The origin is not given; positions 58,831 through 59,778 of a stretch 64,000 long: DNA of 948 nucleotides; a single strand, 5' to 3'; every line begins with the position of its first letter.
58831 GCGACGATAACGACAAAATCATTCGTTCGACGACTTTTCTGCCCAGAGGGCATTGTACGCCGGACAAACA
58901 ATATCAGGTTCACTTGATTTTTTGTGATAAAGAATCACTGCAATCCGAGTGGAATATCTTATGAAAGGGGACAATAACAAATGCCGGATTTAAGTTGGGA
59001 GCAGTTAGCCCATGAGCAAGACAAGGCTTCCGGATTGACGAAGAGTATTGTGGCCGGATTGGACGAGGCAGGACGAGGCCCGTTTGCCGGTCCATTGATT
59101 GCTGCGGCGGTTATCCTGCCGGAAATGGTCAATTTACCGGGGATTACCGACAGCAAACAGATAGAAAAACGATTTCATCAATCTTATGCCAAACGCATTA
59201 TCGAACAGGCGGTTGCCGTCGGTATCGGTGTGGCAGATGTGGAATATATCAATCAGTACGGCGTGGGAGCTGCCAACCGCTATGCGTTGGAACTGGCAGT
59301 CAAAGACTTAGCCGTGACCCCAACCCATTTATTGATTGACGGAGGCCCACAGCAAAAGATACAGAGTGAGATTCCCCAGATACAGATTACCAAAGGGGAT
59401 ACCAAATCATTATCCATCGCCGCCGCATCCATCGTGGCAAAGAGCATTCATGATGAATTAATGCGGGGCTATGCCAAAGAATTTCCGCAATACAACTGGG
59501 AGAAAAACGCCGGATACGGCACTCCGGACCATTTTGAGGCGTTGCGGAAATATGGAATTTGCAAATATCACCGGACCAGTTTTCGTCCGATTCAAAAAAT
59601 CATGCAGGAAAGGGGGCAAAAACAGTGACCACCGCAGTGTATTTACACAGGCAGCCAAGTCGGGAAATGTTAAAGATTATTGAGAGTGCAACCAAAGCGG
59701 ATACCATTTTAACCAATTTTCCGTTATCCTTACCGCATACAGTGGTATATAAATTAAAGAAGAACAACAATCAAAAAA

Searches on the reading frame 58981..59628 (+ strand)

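Call 23: search_protein_families(library=pfam, proteins=[window:58981-59628:+], max_evalue=0.01)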
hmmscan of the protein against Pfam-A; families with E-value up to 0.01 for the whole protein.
window:58981-59628:+ (215 aa): 1 family
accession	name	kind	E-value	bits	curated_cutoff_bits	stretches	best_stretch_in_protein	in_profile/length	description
PF01351.25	RNase_HII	-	2.5e-35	122.6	25.8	1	25-202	1-197/199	Ribonuclease HII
